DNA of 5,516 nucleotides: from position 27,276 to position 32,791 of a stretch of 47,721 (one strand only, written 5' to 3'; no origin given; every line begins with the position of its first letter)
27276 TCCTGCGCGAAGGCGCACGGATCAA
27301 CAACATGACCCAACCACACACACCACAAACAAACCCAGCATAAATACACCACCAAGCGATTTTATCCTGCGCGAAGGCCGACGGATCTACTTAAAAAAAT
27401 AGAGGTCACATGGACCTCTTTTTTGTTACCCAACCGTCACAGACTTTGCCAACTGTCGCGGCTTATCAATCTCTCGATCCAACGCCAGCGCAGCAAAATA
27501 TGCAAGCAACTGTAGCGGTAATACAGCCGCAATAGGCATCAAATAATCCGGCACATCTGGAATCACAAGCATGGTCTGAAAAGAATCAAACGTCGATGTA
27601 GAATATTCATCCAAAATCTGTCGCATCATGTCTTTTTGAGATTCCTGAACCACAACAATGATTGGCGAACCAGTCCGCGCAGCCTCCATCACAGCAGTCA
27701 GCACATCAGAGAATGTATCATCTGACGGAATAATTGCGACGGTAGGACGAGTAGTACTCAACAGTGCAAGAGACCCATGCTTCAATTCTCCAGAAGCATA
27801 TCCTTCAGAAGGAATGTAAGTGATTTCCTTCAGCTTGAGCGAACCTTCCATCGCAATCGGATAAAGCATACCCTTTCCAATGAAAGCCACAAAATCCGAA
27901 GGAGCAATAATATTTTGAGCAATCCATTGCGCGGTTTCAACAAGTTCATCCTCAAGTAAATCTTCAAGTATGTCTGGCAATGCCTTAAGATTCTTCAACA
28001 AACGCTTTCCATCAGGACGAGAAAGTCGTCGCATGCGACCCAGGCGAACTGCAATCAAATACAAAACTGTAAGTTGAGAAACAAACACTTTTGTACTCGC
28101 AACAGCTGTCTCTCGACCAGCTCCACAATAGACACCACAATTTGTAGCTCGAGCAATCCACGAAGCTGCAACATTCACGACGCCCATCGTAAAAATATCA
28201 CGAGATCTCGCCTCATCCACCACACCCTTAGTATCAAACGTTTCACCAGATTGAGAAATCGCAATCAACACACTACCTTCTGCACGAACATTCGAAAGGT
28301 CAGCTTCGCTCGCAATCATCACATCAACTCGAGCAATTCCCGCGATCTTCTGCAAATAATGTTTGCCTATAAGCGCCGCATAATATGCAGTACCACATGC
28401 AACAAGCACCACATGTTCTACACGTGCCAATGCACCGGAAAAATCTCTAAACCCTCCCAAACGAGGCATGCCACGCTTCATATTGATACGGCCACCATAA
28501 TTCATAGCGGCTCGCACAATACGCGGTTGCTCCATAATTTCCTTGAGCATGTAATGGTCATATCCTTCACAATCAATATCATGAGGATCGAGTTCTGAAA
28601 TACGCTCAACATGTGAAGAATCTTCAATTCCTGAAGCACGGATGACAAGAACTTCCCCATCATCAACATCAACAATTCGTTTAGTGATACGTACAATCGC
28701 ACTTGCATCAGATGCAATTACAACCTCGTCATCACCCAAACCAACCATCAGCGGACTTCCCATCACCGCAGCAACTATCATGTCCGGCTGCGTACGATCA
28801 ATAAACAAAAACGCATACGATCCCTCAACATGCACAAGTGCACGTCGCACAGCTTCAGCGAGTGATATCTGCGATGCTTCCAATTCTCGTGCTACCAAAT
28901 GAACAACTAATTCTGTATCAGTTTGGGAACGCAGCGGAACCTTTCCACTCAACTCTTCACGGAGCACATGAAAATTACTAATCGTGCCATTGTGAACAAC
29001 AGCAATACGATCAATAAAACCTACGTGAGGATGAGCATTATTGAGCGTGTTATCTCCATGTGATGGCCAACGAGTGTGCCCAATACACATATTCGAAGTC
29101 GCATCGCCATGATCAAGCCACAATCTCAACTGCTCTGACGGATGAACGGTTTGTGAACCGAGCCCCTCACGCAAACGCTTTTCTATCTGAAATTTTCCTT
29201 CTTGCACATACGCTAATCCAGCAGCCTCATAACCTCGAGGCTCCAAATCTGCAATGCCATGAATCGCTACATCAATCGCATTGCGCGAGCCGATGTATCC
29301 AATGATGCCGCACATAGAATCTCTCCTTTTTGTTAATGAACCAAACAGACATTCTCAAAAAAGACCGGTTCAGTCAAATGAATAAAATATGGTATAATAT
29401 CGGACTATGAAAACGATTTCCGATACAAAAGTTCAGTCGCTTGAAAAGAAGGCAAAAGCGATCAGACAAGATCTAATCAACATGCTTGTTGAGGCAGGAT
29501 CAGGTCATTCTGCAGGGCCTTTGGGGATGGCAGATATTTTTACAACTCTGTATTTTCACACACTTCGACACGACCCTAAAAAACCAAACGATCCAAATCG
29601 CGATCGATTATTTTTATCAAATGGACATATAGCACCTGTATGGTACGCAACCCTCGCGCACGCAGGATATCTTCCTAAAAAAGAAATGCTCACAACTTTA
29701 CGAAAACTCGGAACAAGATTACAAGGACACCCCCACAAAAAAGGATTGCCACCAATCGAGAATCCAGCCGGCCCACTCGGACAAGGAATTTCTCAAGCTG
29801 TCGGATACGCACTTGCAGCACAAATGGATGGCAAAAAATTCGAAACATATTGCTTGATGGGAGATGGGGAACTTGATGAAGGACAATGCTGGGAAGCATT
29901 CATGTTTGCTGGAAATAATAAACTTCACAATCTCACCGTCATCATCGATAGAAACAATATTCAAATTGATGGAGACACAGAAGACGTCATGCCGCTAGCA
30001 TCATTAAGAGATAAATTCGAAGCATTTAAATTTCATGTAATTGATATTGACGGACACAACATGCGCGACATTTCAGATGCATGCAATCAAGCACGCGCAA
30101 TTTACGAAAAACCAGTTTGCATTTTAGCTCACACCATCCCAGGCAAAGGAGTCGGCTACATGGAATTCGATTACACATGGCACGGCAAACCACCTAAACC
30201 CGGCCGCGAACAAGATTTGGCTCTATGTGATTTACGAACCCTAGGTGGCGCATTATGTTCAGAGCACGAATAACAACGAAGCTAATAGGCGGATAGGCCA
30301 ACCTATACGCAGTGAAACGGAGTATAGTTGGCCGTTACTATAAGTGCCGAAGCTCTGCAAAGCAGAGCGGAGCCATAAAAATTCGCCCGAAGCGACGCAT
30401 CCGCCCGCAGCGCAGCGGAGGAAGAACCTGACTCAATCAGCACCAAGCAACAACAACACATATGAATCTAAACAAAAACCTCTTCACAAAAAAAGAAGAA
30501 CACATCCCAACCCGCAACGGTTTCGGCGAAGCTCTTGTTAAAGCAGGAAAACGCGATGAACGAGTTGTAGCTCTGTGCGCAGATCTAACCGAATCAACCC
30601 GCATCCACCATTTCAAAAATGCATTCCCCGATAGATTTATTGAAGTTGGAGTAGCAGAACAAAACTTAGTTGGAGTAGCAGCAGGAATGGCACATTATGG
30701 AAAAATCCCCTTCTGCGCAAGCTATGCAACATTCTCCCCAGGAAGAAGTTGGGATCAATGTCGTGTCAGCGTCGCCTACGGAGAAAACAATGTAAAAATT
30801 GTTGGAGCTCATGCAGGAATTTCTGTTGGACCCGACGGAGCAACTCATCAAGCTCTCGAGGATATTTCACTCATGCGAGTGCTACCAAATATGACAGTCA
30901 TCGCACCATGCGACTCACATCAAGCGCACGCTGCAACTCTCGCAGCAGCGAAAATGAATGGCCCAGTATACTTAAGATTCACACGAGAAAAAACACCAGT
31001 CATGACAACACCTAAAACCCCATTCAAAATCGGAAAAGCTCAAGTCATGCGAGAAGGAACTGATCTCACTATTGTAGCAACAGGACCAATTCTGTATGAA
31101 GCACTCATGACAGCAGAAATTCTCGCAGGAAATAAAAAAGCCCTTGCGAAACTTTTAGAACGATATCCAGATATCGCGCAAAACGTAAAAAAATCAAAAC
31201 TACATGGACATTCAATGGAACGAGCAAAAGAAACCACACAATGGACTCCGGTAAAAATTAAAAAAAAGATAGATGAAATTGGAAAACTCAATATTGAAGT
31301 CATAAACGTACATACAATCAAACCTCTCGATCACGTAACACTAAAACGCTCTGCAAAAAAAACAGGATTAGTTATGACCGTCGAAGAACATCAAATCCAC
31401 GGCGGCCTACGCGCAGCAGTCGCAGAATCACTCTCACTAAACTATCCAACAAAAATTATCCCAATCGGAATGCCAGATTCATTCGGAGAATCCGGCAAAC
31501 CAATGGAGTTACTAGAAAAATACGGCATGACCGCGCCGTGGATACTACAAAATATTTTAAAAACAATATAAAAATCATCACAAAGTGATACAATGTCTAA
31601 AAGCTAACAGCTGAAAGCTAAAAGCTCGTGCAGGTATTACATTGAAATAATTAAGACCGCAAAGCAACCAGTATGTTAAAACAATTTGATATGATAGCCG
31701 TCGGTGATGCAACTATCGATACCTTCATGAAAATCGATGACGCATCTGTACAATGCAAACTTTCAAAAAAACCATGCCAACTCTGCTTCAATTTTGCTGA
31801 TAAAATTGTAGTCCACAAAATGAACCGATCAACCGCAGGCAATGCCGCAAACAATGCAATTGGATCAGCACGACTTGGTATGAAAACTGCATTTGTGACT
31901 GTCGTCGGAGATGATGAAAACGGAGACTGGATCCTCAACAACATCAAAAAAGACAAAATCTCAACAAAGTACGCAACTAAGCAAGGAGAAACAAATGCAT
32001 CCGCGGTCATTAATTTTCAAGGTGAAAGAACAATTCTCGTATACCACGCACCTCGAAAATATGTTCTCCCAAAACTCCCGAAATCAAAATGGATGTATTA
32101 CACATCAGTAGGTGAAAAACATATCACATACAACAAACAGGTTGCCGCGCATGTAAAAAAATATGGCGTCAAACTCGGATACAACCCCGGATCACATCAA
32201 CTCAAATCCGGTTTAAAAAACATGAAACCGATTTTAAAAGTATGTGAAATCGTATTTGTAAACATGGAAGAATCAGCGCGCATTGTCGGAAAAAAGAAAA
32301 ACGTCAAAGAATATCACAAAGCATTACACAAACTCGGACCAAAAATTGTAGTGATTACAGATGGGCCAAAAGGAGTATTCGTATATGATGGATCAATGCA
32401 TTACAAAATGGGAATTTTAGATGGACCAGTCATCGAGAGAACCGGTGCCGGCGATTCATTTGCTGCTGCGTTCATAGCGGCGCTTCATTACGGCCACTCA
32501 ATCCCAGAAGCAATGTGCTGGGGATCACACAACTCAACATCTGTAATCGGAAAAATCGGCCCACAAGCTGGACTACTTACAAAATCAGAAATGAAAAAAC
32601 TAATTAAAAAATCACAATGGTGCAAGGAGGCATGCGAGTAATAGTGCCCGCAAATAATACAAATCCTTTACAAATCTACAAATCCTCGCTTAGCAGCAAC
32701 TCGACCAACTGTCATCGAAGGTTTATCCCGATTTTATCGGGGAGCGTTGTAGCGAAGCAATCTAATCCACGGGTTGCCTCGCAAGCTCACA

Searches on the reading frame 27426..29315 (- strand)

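Call 80: search_protein_families(library=pfam, max_evalue=0.00001, proteins=[window:27426-29315:-])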
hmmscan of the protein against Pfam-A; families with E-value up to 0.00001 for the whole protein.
window:27426-29315:- (629 aa): 3 families
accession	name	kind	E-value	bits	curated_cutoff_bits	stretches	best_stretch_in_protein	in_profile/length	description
PF01380.27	SIS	-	8.5e-35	119.8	25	2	296-423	2-130/131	SIS domain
PF13522.11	GATase_6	-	6.2e-17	62.3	27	1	74-203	10-130/130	Glutamine amidotransferase domain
PF13537.11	GATase_7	-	1.6e-12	48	25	1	102-208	22-122/123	Glutamine amidotransferase domain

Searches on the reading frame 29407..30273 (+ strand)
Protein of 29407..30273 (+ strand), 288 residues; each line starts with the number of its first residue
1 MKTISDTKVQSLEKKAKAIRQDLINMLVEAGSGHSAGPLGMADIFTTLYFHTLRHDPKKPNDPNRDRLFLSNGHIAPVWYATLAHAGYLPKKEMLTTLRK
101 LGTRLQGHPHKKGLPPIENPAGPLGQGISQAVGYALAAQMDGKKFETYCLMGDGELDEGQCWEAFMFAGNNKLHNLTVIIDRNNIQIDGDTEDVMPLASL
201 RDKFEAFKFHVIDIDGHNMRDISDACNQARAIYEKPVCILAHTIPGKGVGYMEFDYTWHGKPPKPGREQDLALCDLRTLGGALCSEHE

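Call 80: search_protein_families(library=pfam, max_evalue=0.00001, proteins=[window:29407-30273:+])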
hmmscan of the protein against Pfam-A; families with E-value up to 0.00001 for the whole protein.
window:29407-30273:+ (288 aa): 3 families
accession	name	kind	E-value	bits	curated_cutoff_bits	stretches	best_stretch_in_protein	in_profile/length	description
PF00456.26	Transketolase_N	-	4.6e-54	184.1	22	1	14-262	4-262/334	Transketolase, thiamine diphosphate binding domain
PF13292.11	DXP_synthase_N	-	2.4e-14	53.7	21.2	1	4-188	10-176/274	1-deoxy-D-xylulose-5-phosphate synthase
PF00676.26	E1_dh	-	2.3e-09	37.1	22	1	101-231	81-209/300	Dehydrogenase E1 component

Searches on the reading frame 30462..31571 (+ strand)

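Call 80: search_protein_families(library=pfam, max_evalue=0.00001, proteins=[window:30462-31571:+])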
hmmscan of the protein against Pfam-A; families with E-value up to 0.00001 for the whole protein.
window:30462-31571:+ (369 aa): 2 families
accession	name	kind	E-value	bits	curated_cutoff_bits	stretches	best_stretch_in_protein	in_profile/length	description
PF02779.29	Transket_pyr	-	5e-45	153.7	27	1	15-179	3-173/174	Transketolase, pyrimidine binding domain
PF02780.25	Transketolase_C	-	4.2e-25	88.5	25.9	1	275-359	35-122/124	Transketolase, C-terminal domain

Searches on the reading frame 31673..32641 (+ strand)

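Call 80: search_protein_families(library=pfam, max_evalue=0.00001, proteins=[window:31673-32641:+])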
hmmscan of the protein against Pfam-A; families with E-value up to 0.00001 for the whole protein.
window:31673-32641:+ (322 aa): 2 families
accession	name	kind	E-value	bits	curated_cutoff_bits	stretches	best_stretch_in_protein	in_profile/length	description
PF00294.29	PfkB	-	1.8e-36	126.5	25.8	1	35-301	21-299/302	pfkB family carbohydrate kinase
PF08543.17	Phos_pyr_kin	-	9.4e-07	28.9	27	1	184-285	112-225/246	Phosphomethylpyrimidine kinase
